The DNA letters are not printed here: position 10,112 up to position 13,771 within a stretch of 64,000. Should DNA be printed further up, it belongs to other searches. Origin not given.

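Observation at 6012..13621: Tightly coupled four-gene operon: glycan-type periplasmic sensor-PP2C, PP2C, coiled-coil ABC/OLD-like ATPase, secreted C26 amidohydrolase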

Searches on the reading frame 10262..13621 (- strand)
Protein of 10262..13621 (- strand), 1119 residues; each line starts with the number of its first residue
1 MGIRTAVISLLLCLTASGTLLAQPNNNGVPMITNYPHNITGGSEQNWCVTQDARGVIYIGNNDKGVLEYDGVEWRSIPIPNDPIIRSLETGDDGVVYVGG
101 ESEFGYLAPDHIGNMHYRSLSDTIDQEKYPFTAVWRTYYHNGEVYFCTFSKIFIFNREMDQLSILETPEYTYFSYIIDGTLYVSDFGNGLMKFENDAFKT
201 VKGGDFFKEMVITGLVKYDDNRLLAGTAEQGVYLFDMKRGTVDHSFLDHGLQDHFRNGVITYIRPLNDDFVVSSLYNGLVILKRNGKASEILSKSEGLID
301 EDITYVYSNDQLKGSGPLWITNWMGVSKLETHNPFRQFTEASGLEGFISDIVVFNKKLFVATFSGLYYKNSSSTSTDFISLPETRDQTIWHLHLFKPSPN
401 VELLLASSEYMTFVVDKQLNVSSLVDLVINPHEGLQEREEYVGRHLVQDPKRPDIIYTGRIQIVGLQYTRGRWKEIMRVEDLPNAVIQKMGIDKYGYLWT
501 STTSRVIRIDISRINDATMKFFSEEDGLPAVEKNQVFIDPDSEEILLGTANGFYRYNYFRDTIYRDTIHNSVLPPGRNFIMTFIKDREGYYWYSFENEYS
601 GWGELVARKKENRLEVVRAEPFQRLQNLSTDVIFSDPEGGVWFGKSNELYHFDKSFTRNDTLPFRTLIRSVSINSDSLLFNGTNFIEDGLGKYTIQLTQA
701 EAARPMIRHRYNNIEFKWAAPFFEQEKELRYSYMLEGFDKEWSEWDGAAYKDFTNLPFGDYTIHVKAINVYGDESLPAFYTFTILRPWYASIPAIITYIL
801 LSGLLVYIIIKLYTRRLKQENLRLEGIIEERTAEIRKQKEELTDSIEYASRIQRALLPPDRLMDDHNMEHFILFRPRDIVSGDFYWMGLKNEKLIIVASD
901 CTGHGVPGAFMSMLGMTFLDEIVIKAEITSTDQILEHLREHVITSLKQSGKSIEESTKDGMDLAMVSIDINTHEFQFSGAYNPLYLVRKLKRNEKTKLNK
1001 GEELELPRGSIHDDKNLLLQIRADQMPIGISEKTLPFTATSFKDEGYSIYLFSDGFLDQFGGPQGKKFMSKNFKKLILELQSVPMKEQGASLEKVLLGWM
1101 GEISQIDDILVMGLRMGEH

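Call 3: search_protein_families(library=pfam, proteins=[window:10262-13621:-], max_evalue=0.01)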
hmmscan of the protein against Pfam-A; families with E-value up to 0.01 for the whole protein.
window:10262-13621:- (1119 aa): 4 families
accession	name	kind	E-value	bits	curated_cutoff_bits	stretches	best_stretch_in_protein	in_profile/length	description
PF07495.19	Y_Y_Y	-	2e-13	50.5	26.6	1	726-784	5-62/65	Y_Y_Y domain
PF07228.17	SpoIIE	-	3.1e-13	50.5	25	2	892-999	3-99/192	Stage II sporulation protein E (SpoIIE)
PF07494.17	Reg_prop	-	5.8e-07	29.4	20.4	0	44-62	5-23/24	Two component regulator propeller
PF24421.1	Ig_J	-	0.0097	16.4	29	0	753-787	70-104/104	Tip attachment protein J, Ig-like domain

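Call 4: search_protein_families(library=padloc, proteins=[window:10262-13621:-], max_evalue=0.01)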
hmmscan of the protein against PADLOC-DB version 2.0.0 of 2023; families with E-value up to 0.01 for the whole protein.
window:10262-13621:- (1119 aa): 0 families

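Call 5: search_protein_families(library=ncbifam, proteins=[window:10262-13621:-], max_evalue=0.01)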
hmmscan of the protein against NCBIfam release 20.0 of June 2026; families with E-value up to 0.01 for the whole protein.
window:10262-13621:- (1119 aa): 2 families
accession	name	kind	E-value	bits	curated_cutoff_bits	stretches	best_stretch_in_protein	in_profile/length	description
NF038263.1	prot_phos_SiaA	equivalog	2.2e-48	165.3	700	2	823-987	392-554/658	biofilm regulation protein phosphatase SiaA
NF049904.1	lambda_TipJ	exception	0.0094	13.4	1950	0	752-789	678-715/1163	phage attachment tail tip protein J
